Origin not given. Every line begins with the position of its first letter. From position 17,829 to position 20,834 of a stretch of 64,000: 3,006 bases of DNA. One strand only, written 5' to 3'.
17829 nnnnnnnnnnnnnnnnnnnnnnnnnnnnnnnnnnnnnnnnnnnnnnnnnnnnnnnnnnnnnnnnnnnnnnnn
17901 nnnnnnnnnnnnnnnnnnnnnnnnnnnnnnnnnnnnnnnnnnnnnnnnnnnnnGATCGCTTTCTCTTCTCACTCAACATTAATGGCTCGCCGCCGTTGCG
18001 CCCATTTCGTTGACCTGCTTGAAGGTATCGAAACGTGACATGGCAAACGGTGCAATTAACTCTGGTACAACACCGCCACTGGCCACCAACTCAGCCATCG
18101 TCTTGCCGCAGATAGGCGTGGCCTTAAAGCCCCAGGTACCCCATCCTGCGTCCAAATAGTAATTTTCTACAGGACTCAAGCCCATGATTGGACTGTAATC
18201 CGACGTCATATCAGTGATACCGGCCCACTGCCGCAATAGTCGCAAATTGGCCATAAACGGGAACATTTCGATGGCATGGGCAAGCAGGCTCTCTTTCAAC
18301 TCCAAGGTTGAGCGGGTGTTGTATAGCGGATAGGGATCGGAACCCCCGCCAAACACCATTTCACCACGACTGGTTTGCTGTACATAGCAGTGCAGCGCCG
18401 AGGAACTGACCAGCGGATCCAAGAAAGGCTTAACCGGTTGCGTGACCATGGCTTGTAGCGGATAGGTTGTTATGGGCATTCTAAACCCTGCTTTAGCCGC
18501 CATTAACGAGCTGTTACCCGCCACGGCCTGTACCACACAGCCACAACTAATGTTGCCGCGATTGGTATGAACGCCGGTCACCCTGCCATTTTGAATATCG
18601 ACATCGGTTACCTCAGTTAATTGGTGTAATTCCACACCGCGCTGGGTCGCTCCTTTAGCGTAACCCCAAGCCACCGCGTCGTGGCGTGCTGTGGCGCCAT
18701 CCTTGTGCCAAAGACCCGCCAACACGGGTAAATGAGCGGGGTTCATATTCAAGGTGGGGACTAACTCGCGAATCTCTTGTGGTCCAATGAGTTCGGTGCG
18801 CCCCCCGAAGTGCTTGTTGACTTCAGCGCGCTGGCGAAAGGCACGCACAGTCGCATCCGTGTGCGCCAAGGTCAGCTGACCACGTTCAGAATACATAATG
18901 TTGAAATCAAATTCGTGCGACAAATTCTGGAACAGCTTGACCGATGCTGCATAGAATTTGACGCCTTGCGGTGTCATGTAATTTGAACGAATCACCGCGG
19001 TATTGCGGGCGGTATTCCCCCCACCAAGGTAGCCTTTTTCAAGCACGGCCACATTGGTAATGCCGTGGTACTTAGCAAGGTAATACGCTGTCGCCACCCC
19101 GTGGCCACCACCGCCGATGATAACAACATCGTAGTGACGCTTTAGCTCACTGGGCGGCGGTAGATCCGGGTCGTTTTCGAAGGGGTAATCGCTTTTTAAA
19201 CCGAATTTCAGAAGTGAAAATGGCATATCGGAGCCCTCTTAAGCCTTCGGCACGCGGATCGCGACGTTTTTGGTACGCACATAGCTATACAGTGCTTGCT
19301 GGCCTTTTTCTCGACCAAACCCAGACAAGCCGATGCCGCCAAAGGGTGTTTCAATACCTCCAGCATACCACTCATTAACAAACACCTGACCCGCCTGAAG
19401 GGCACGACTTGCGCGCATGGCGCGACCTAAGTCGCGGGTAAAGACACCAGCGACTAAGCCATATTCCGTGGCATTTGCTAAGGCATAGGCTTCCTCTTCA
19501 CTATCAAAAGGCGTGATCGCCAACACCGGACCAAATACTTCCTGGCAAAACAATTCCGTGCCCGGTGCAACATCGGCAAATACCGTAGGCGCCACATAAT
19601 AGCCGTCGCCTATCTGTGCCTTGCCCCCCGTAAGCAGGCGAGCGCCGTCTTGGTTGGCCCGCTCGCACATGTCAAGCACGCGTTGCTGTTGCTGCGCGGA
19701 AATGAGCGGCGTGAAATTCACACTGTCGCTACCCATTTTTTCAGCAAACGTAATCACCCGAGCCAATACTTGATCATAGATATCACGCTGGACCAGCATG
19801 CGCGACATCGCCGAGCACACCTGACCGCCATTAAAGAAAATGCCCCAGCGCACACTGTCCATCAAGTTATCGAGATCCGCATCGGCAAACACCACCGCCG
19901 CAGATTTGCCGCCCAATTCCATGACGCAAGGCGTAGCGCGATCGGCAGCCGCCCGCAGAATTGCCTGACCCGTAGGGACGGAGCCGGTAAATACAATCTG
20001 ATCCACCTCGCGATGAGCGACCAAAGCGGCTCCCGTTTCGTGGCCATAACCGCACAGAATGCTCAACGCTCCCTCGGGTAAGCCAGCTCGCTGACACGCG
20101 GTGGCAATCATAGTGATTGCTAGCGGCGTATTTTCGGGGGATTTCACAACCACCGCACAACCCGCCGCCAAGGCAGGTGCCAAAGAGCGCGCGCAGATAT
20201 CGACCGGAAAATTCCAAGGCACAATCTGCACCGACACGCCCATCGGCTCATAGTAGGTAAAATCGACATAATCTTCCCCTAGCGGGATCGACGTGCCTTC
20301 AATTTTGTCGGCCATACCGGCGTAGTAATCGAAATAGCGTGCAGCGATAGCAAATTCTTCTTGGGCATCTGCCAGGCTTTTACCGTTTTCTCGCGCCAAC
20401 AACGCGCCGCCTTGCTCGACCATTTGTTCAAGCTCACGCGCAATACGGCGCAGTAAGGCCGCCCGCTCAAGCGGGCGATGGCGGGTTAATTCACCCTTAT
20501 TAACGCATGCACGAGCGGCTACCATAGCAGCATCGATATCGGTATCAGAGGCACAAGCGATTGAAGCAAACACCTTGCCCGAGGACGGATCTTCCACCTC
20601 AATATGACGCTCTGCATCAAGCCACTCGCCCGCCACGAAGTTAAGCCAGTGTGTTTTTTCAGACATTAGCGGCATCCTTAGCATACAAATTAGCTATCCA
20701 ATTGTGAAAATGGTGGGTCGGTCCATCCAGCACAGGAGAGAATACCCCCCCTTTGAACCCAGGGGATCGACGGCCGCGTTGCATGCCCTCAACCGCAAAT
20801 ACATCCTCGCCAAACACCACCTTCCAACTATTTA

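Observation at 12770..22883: Atypical nine-kb operon: Rieske oxygenase, aldehyde dehydrogenase, soxBDAG and an extra FAD amine oxidase, with a divergent GcvA-like LysR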

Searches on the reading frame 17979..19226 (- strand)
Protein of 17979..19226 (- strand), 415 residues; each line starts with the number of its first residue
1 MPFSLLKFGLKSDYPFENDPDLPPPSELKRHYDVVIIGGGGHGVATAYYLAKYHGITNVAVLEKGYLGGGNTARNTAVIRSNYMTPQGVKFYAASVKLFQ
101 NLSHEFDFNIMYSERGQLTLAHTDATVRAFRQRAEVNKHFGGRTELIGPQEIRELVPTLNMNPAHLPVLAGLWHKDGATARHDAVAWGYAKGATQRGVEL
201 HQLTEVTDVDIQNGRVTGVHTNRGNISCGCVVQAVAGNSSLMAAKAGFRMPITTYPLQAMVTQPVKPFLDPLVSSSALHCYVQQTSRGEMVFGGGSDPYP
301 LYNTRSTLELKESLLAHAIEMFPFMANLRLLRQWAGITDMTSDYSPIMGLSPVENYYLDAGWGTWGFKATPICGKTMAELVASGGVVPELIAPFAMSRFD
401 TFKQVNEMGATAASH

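Call 3: search_protein_families(library=pfam, proteins=[window:17979-19226:-])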
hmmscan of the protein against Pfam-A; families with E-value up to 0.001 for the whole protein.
window:17979-19226:- (415 aa): 7 families
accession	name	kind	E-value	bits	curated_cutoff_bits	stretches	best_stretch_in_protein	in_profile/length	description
PF01266.30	DAO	-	3.4e-70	237.8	27.9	1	33-380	1-353/353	FAD dependent oxidoreductase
PF00890.30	FAD_binding_2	-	2.4e-08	34.1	20.4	1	33-244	1-201/414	FAD binding domain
PF07992.20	Pyr_redox_2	-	5.5e-06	26.5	26.1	0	32-73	1-42/291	Pyridine nucleotide-disulphide oxidoreductase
PF01946.23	Thi4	-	4.2e-05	23.3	26.2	1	32-70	18-56/235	Thi4 family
PF01494.25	FAD_binding_3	-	8.9e-05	22.3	22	0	32-61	2-30/349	FAD binding domain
PF03486.20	HI0933_like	-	0.00074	19.5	50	0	109-251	38-178/244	HI0933-like protein Rossmann domain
PF13450.12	NAD_binding_8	-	0.00085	20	21.9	0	36-77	1-40/68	NAD(P)-binding Rossmann-like domain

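Call 4: search_protein_families(library=ncbifam, proteins=[window:17979-19226:-])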
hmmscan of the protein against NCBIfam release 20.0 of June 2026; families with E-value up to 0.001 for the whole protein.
window:17979-19226:- (415 aa): 38 families (the best 25 are shown)
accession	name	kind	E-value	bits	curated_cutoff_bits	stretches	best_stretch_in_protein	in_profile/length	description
TIGR01373.1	soxB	subfamily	3.1e-144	480.8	529.45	1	3-403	5-403/407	sarcosine oxidase subunit beta family protein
TIGR02352.1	thiamin_ThiO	equivalog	2.4e-29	102.5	250.8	1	34-383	1-349/351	glycine oxidase ThiO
NF001933.0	PRK00711.1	subfamily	1.3e-26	93.6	383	1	94-383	114-401/429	D-amino acid dehydrogenase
NF008425.0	PRK11259.1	equivalog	3.6e-17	62.4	257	1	30-233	3-199/377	N-methyl-L-tryptophan oxidase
TIGR01377.1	soxA_mon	subfamily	1.5e-14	53.6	479.65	1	32-256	1-217/381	amino oxidase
TIGR03364.1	HpnW_proposed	hypoth_equivalog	1.1e-13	51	285.1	1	32-266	1-224/365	TIGR03364 family FAD-dependent oxidoreductase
TIGR03329.1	Phn_aa_oxid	hypoth_equivalog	2.5e-13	49.7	632.8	2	169-381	169-391/460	putative aminophosphonate oxidoreductase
NF008726.1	PRK11728.1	equivalog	7.2e-13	48.1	299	1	32-249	1-212/389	L-2-hydroxyglutarate oxidase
NF050086.1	pipecolate_AmaA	exception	7.3e-12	44.6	600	1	29-234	23-232/425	L-pipecolate oxidase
NF005064.0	PRK06481.1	equivalog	1.5e-09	37.1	542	1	25-79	55-107/506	flavocytochrome c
NF033460.1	glycerol3P_ox_II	equivalog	1.1e-07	31.4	460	1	32-248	2-217/361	type 2 glycerol-3-phosphate oxidase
TIGR01813.1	flavo_cyto_c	subfamily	4.2e-07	29.1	285.45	1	33-81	1-48/444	flavocytochrome c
TIGR02032.1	GG-red-SF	subfamily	6.6e-07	29.3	158.8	0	32-65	1-32/297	geranylgeranyl reductase family protein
NF005882.1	PRK07843.1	equivalog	6.8e-07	28.1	788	0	31-77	1-45/547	3-oxosteroid 1-dehydrogenase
NF009074.0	PRK12409.1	equivalog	7.6e-07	28.6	494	1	102-382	121-404/410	D-amino acid dehydrogenase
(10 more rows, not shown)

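Call 40: search_solved_structures(query=window:17979-19226:-, max_evalue=1e-10)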
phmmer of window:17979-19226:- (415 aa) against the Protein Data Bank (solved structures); distinct sequences matched with E-value up to 1e-10: 14.
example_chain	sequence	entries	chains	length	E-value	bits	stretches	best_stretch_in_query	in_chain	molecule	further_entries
1vrq_B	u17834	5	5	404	1.1e-108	367.2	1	27-415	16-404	Sarcosine oxidase beta subunit | Subunit beta of sarcosine oxidase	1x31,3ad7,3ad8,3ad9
3ada_B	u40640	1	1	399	1.3e-108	367.1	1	27-415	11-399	SARCOSINE OXIDASE BETA SUBUNIT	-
2gag_B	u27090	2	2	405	1.5e-107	363.5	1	26-415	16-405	heterotetrameric sarcosine oxidase beta-subunit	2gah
1y56_B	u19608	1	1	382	8.4e-54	186.5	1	32-386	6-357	sarcosine oxidase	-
4ysh_A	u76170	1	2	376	3.2e-19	72.6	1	30-398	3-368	Glycine oxidase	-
4pab_A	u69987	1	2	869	1.1e-18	70.8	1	21-265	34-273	Dimethylglycine dehydrogenase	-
9woz_A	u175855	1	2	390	1.2e-18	70.7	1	27-398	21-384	Glycine oxidase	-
1ryi_A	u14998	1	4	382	1.3e-18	70.6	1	28-398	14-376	GLYCINE OXIDASE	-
1ng3_A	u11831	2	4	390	2.2e-18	69.8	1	27-398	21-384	Glycine oxidase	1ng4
5l46_A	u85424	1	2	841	2.7e-18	69.5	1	17-265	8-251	Dimethylglycine dehydrogenase, mitochondrial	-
7cyx_A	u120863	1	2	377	3.7e-18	69.1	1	31-382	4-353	Glycine oxidase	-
3if9_A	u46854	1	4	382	7.4e-18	68.1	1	28-398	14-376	Glycine oxidase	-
4p9s_A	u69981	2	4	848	1.3e-17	67.3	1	21-265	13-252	Dimethylglycine dehydrogenase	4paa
5fjm_A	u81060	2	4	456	3.1e-12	49.6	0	29-254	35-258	L-AMINO ACID DEAMINASE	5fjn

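Call 61: search_solved_structures(query=window:17979-19226:-, max_evalue=1e-100, show_alignments=3)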
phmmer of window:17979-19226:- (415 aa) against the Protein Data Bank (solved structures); distinct sequences matched with E-value up to 1e-100: 3.
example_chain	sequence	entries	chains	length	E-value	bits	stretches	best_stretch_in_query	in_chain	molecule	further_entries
1vrq_B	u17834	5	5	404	1.1e-108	367.2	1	27-415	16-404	Sarcosine oxidase beta subunit | Subunit beta of sarcosine oxidase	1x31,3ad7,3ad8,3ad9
3ada_B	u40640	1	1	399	1.3e-108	367.1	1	27-415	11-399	SARCOSINE OXIDASE BETA SUBUNIT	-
2gag_B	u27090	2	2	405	1.5e-107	363.5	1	26-415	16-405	heterotetrameric sarcosine oxidase beta-subunit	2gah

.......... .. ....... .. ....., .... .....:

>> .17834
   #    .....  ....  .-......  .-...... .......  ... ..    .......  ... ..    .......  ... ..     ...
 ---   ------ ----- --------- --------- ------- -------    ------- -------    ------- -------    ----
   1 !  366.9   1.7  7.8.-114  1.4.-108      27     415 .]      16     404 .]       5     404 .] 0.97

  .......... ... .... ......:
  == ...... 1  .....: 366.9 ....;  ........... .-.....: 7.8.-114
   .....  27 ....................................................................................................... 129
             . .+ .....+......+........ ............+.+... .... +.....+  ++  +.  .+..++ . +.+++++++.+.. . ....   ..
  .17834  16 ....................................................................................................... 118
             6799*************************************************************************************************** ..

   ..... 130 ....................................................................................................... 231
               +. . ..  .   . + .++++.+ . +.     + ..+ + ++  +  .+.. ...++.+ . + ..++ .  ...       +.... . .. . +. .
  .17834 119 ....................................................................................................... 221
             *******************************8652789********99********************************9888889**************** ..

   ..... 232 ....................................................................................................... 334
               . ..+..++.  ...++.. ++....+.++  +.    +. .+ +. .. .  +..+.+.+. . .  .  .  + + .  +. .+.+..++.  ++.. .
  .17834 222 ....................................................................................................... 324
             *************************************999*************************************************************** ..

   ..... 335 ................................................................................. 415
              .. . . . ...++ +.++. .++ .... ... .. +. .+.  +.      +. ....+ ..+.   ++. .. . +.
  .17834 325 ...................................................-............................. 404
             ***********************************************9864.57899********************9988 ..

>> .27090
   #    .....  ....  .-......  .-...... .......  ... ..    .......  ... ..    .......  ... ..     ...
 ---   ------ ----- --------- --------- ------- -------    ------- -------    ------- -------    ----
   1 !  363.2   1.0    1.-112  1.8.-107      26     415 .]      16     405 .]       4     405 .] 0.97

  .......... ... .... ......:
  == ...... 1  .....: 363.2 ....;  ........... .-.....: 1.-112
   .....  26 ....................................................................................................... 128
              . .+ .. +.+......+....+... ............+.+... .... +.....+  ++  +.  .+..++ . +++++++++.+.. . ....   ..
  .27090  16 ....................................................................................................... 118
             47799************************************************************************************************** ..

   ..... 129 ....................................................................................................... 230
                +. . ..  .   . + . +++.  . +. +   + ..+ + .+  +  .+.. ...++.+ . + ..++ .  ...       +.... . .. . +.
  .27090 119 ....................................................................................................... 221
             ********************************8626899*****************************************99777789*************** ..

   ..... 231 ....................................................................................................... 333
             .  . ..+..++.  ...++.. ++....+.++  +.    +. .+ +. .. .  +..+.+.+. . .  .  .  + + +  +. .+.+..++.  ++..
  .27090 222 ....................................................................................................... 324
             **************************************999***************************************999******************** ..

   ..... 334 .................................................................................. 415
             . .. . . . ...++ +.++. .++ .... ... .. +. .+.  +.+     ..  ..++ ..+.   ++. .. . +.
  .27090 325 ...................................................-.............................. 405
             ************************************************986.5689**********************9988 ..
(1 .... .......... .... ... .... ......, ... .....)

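Call 81: list_cluster_members(proteins=[P0001, window:17979-19226:-])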
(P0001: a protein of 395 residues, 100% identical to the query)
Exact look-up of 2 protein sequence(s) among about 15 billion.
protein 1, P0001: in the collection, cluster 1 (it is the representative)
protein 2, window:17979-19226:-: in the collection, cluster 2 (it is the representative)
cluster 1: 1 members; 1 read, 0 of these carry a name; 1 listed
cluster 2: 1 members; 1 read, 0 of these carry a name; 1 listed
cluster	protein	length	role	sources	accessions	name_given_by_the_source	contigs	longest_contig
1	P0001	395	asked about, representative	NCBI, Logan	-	-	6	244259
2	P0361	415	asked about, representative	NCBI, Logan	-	-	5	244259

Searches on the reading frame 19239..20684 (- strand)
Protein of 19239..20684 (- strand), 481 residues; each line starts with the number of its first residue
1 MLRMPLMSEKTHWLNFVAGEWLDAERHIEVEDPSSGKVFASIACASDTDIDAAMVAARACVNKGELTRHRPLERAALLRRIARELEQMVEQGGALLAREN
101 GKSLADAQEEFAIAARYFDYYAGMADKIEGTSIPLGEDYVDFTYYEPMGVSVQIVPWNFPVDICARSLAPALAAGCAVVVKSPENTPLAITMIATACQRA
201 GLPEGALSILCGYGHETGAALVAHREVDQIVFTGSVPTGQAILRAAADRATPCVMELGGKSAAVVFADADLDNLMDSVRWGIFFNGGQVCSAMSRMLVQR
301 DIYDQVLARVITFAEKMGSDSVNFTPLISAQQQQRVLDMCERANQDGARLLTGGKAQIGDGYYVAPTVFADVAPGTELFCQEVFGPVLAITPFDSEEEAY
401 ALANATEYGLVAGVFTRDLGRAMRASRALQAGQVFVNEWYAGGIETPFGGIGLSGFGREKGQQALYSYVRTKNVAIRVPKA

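Call 3: search_protein_families(library=pfam, proteins=[window:19239-20684:-])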
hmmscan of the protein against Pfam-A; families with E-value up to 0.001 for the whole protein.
window:19239-20684:- (481 aa): 1 family
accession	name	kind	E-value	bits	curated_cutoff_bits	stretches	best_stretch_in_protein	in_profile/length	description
PF00171.27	Aldedh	-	7.7e-151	503.2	23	1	21-474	1-461/461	Aldehyde dehydrogenase family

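Call 4: search_protein_families(library=ncbifam, proteins=[window:19239-20684:-])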
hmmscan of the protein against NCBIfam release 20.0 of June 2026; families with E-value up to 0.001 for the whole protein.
window:19239-20684:- (481 aa): 44 families (the best 25 are shown)
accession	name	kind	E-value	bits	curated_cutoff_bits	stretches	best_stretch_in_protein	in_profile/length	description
TIGR01804.1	BADH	equivalog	1.3e-120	403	668.6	1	16-472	1-467/467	betaine-aldehyde dehydrogenase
NF009725.0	PRK13252.1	equivalog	8.9e-117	390.5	593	1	11-478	5-481/488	betaine-aldehyde dehydrogenase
NF010000.0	PRK13473.1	subfamily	2.9e-116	388.9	615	1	16-476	6-472/475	aminobutyraldehyde dehydrogenase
NF045735.1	PaDhStyDPseudo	equivalog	1.4e-112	376.9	850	1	16-476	6-481/483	phenylacetaldehyde dehydrogenase StyD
NF045736.1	PaDhStyDRhodo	equivalog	5.5e-112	374.7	800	1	16-476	6-477/479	phenylacetaldehyde dehydrogenase StyD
TIGR03216.1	OH_muco_semi_DH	equivalog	7.2e-110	367.8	693.25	1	15-478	3-481/481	2-hydroxymuconic semialdehyde dehydrogenase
TIGR02299.1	HpaE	equivalog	1.1e-108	363.9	638.35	1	15-477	3-477/488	5-carboxymethyl-2-hydroxymuconate semialdehyde dehydrogenase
NF050026.1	AcaldDHExaC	equivalog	8.3e-104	348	900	1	7-476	10-493/503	acetaldehyde dehydrogenase ExaC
NF007352.0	PRK09847.1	equivalog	4.9e-101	338.7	850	1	16-476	23-491/495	aldehyde dehydrogenase PuuC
NF052305.1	DioxValDhHalo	equivalog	2.6e-97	326.7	750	1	14-474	6-479/483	2,5-dioxovalerate dehydrogenase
NF006916.0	PRK09407.1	equivalog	3e-97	326.4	521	1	23-476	31-492/526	succinic semialdehyde dehydrogenase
NF007497.0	PRK10090.1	equivalog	2.8e-96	323.2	500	1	10-476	4-477/480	aldehyde dehydrogenase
NF042993.1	AlphKGSA_gudD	equivalog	1.2e-92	311.1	770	1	12-476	3-480/481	alpha-ketoglutaric semialdehyde dehydrogenase GucD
TIGR01780.1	SSADH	subfamily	2.6e-91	306.7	646.35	1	30-472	1-448/448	succinate-semialdehyde dehydrogenase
TIGR03374.1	ABALDH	equivalog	6.7e-89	298.9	909.3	1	27-476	17-471/472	aminobutyraldehyde dehydrogenase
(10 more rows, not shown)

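Call 39: search_solved_structures(query=window:19239-20666:-, max_evalue=1e-60)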
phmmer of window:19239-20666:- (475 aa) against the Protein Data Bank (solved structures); distinct sequences matched with E-value up to 1e-60: 147 (the best 60 are shown).
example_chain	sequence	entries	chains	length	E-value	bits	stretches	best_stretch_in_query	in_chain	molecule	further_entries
4ywe_A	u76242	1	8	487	1.4e-118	399.6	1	9-471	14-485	Putative aldehyde dehydrogenase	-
5gtk_A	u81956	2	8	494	3.7e-103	348.7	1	10-471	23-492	Betaine-aldehyde dehydrogenase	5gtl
5gt6_A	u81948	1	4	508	4.1e-103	348.6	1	10-471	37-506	Betaine-aldehyde dehydrogenase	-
4qf6_A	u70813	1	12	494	1.8e-102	346.5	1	10-471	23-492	Aldehyde dehydrogenase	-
4pxl_A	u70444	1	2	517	2.6e-102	346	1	10-469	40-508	Cytosolic aldehyde dehydrogenase RF2C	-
4qet_A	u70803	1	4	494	3.4e-102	345.5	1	10-471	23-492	Aldehyde dehydrogenase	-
4pz2_A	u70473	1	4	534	6.4e-101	341.4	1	10-469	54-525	ZmALDH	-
1zum_A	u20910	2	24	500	2.1e-100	339.7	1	10-474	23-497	Aldehyde dehydrogenase | Aldehyde dehydrogenase, mitochondrial precursor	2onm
1a4z_A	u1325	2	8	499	2.8e-100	339.3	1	10-474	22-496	ALDEHYDE DEHYDROGENASE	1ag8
4fr8_A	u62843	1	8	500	2.9e-100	339.2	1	10-474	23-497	Aldehyde dehydrogenase, mitochondrial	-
1cw3_A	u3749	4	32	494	3.8e-100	338.8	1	10-474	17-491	MITOCHONDRIAL ALDEHYDE DEHYDROGENASE | ALDEHYDE DEHYDROGENASE, MITOCHONDRIAL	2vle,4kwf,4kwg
1nzx_A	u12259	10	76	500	4e-100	338.7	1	10-474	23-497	Aldehyde dehydrogenase | Aldehyde dehydrogenase, mitochondrial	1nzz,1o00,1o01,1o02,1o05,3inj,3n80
5l13_A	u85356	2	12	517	4.4e-100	338.6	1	10-474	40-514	Aldehyde dehydrogenase, mitochondrial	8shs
2onn_A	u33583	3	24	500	1.5e-99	336.9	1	10-474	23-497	Aldehyde dehydrogenase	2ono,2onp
3n81_A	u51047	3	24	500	2e-99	336.4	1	10-474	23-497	Aldehyde dehydrogenase, mitochondrial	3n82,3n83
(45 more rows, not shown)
